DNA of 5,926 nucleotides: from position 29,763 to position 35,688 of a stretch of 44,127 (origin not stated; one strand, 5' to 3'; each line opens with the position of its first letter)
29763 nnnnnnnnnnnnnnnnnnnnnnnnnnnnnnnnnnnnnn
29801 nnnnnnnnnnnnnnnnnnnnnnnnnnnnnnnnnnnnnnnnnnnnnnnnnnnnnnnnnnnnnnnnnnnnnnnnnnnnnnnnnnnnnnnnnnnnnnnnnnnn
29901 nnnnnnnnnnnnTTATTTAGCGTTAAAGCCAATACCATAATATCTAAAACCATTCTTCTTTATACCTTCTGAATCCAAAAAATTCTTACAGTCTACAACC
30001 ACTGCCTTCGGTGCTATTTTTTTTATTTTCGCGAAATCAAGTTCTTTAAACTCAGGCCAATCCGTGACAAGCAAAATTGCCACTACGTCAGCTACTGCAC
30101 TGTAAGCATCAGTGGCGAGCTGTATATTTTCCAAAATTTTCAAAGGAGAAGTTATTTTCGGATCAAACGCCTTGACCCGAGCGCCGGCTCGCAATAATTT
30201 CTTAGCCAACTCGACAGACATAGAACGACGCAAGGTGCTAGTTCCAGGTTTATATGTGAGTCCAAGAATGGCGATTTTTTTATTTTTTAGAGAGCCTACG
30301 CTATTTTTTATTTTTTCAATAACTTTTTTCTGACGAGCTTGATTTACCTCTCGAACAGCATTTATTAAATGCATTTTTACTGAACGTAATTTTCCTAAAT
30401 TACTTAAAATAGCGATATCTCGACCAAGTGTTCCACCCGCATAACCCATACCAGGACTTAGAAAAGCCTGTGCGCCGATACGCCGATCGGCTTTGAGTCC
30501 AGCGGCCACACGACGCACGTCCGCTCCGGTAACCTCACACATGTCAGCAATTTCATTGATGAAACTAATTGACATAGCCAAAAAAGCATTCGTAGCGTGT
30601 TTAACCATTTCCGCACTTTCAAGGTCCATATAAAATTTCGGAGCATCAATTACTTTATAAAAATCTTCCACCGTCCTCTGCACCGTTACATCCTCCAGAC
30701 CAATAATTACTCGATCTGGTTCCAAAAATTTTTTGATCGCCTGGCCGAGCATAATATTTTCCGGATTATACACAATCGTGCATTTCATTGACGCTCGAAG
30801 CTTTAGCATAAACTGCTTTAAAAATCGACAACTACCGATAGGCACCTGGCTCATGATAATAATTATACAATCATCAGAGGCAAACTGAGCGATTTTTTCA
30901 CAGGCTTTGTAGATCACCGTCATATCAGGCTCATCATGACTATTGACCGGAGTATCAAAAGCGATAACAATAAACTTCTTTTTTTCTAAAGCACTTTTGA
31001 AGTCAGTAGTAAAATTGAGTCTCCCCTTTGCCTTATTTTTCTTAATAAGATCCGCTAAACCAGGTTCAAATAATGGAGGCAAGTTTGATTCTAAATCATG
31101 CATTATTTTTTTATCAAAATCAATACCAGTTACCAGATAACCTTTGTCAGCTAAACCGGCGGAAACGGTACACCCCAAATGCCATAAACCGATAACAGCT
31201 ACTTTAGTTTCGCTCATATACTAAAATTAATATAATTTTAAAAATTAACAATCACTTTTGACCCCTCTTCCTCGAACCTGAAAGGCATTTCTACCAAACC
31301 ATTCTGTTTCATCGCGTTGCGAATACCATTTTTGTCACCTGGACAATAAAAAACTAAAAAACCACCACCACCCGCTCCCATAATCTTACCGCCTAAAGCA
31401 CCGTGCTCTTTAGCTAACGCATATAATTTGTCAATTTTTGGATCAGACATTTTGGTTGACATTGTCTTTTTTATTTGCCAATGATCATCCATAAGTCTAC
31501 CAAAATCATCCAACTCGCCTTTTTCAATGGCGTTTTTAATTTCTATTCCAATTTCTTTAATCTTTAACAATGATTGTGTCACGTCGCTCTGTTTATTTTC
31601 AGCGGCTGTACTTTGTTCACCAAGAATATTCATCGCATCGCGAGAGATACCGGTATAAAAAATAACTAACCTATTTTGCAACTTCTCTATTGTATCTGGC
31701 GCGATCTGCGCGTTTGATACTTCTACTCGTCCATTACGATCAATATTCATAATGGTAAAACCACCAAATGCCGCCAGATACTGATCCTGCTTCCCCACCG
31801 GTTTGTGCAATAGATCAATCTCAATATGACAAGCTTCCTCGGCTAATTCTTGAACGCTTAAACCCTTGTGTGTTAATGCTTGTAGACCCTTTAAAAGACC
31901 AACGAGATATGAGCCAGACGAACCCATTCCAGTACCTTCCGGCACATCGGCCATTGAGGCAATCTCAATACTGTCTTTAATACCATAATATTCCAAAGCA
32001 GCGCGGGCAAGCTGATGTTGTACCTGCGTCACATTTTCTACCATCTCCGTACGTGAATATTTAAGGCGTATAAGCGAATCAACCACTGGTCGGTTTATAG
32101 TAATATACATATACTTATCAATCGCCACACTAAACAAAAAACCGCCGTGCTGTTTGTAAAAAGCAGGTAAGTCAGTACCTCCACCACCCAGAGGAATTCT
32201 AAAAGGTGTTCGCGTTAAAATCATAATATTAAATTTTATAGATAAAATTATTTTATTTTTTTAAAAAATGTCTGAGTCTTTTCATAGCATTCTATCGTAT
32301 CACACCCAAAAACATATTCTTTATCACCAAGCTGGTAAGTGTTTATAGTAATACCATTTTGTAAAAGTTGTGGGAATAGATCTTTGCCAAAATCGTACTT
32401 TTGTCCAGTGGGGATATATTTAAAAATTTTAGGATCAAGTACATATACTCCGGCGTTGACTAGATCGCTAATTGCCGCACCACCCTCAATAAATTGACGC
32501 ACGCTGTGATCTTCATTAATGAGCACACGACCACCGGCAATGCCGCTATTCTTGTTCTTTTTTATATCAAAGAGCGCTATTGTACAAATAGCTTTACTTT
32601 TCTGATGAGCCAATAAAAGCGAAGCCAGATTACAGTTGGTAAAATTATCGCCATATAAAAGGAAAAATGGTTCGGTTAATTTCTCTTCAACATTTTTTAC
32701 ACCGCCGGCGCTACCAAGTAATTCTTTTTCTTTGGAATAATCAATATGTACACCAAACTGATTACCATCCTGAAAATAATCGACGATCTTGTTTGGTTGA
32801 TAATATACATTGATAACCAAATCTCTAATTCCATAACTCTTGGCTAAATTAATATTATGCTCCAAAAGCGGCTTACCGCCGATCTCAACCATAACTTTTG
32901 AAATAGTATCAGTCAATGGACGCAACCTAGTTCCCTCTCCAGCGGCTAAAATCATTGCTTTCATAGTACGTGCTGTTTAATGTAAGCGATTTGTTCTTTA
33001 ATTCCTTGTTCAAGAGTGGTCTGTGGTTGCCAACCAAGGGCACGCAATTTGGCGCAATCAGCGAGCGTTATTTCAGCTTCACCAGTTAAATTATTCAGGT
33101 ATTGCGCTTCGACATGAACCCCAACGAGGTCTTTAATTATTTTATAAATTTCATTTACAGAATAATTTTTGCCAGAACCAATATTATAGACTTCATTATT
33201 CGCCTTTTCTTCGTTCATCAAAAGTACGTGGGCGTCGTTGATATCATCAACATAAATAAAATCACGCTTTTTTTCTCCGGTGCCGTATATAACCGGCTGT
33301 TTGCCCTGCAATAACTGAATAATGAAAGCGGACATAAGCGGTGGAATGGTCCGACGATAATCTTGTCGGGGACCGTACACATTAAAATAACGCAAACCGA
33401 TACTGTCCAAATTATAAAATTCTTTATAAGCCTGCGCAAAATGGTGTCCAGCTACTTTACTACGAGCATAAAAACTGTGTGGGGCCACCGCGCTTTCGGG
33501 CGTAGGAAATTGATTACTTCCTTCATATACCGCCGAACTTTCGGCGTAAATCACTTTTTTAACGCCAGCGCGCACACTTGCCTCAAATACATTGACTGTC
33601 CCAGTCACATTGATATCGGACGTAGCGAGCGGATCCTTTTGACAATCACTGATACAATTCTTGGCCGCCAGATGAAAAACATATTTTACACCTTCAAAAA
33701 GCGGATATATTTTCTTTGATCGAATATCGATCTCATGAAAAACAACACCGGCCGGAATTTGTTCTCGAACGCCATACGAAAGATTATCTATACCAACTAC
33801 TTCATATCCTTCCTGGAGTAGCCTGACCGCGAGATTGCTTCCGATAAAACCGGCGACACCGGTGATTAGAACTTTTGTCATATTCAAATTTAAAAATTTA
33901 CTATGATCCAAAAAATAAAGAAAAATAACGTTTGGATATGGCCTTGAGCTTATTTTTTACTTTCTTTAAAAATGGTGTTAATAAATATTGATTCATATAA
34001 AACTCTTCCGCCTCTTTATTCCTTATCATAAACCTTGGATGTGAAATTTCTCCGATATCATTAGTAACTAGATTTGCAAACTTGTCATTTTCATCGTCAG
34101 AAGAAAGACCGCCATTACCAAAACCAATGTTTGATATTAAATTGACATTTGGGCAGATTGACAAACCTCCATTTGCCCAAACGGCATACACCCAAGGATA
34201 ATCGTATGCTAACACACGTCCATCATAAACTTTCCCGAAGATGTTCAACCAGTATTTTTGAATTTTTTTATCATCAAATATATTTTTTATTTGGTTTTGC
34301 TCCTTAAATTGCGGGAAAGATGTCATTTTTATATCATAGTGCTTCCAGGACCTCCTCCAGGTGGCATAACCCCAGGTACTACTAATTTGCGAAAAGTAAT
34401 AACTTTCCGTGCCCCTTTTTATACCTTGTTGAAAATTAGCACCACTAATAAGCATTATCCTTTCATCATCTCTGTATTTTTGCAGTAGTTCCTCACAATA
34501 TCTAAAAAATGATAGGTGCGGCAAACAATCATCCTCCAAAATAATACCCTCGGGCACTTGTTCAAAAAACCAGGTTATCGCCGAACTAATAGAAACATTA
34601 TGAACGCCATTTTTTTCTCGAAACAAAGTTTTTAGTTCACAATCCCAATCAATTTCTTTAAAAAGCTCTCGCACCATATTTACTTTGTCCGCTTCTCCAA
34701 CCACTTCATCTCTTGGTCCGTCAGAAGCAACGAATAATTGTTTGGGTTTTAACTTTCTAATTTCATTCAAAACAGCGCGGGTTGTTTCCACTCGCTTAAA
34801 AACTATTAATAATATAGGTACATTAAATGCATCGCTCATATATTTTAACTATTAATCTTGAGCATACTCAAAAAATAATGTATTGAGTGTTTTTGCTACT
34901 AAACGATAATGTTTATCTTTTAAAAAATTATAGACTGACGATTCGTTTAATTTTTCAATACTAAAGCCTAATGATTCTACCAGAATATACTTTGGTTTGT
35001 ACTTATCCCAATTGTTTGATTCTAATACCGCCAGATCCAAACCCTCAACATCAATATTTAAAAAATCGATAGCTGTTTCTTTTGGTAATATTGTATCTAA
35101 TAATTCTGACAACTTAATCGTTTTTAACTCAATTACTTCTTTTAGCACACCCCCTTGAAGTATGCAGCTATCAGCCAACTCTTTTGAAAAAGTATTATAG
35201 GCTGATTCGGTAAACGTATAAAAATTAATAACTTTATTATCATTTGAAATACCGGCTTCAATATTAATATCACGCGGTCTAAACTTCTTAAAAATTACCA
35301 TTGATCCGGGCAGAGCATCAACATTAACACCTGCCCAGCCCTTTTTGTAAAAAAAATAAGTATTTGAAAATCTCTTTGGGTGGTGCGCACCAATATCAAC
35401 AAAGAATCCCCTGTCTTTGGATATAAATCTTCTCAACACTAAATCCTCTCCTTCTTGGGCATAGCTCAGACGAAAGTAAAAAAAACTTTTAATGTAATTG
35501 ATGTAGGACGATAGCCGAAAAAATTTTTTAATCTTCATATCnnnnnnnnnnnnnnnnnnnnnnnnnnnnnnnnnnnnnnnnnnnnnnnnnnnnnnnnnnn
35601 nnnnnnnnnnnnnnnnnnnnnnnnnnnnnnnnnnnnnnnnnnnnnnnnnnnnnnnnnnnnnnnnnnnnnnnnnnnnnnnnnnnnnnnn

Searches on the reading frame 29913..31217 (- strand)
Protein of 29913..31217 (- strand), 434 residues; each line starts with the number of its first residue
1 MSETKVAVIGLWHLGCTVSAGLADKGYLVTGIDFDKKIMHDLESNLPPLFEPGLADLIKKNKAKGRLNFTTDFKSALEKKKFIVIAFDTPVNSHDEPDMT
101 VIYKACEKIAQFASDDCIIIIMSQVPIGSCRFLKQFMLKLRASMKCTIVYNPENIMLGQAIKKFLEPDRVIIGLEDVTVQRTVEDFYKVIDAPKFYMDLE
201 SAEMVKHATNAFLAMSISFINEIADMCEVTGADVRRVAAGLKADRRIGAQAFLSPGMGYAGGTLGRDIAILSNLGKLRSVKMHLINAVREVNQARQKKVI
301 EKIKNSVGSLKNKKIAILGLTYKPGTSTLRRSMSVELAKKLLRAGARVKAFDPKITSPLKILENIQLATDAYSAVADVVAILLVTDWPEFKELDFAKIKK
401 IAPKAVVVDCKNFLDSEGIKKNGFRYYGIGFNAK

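Call 8: search_protein_families(library=pfam, proteins=[window:29913-31217:-], max_evalue=0.0001)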
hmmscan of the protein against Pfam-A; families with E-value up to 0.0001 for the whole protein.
window:29913-31217:- (434 aa): 4 families
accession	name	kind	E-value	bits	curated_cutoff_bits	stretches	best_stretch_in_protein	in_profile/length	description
PF03721.20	UDPG_MGDP_dh_N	-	1.4e-40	139.3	27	1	5-182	2-183/187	UDP-glucose/GDP-mannose dehydrogenase family, NAD binding domain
PF03720.21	UDPG_MGDP_dh_C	-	3.2e-27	95.3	30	1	316-415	1-102/103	UDP-glucose/GDP-mannose dehydrogenase family, UDP binding domain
PF00984.24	UDPG_MGDP_dh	-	1.1e-26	93.2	25.4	1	200-293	1-93/94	UDP-glucose/GDP-mannose dehydrogenase family, central domain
PF02737.24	3HCDH_N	-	1.6e-05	25.3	22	0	5-83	1-82/180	3-hydroxyacyl-CoA dehydrogenase, NAD binding domain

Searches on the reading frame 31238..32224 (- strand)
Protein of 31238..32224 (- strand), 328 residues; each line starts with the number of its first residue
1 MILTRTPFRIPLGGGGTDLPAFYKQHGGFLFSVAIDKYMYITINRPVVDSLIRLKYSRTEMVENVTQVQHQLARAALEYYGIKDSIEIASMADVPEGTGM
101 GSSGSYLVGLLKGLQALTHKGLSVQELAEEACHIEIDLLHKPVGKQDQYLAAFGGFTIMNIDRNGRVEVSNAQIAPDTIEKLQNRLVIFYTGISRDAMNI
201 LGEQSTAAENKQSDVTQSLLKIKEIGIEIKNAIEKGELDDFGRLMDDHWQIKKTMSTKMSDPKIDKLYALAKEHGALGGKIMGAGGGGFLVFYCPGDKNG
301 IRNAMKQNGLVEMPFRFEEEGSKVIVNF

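Call 8: search_protein_families(library=pfam, proteins=[window:31238-32224:-], max_evalue=0.0001)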
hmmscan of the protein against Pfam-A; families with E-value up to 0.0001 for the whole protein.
window:31238-32224:- (328 aa): 2 families
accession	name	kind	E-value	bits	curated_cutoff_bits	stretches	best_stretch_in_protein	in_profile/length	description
PF00288.32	GHMP_kinases_N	-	8.7e-13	48.7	22.3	1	73-155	7-87/87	GHMP kinases N terminal domain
PF08544.19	GHMP_kinases_C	-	1.7e-12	48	21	1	232-308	4-82/85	GHMP kinases C terminal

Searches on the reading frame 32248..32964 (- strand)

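Call 8: search_protein_families(library=pfam, proteins=[window:32248-32964:-], max_evalue=0.0001)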
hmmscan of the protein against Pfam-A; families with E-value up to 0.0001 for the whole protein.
window:32248-32964:- (238 aa): 2 families
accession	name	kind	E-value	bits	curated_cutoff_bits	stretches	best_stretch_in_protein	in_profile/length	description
PF00483.29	NTP_transferase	-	2.2e-33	116.3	21.2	1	2-205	1-214/245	Nucleotidyl transferase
PF12804.13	NTP_transf_3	-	5.4e-10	40.1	27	1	3-124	1-115/160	MobA-like NTP transferase domain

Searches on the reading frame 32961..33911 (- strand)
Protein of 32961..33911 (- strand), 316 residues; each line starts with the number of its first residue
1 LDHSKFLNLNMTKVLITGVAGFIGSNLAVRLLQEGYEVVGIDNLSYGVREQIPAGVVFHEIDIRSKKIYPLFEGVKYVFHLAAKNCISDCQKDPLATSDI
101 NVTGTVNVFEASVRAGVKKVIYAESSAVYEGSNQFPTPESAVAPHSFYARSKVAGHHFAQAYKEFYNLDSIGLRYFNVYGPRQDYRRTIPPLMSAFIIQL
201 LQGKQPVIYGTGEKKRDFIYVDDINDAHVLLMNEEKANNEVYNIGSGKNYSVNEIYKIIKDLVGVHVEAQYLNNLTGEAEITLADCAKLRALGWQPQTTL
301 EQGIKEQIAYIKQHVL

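Call 8: search_protein_families(library=pfam, proteins=[window:32961-33911:-], max_evalue=0.0001)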
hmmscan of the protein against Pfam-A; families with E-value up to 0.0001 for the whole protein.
window:32961-33911:- (316 aa): 6 families
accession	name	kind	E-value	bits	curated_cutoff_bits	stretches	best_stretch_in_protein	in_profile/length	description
PF01370.27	Epimerase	-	4.6e-62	210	20.9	1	14-245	1-240/240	NAD dependent epimerase/dehydratase family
PF16363.11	GDP_Man_Dehyd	-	4e-53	181.4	27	1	15-306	1-331/332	GDP-mannose 4,6 dehydratase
PF01073.25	3Beta_HSD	-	1.1e-18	67.7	22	1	15-236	1-233/280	3-beta hydroxysteroid dehydrogenase/isomerase family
PF04321.23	RmlD_sub_bind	-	3e-12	46.7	27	1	13-164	2-141/287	RmlD substrate binding domain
PF02719.21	Polysacc_synt_2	-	2.6e-10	40.4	20.2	1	14-269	1-253/293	Polysaccharide biosynthesis protein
PF07993.18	NAD_binding_4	-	1.1e-06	28.4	20.1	0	63-222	77-252/258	Male sterility protein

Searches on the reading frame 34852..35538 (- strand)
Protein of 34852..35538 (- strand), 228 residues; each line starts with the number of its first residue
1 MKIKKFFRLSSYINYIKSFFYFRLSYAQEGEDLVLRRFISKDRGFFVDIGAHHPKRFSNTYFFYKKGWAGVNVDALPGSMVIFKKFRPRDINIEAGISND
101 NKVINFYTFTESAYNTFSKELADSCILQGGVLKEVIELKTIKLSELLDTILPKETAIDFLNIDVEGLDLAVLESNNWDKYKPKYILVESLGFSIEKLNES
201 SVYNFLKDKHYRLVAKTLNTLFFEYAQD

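Call 8: search_protein_families(library=pfam, proteins=[window:34852-35538:-], max_evalue=0.0001)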
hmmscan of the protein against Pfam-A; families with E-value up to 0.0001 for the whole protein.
window:34852-35538:- (228 aa): 1 family
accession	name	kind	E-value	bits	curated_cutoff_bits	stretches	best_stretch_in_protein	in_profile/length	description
PF05050.19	Methyltransf_21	-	4.9e-19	69.5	22.7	1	48-213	1-173/173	Methyltransferase FkbM domain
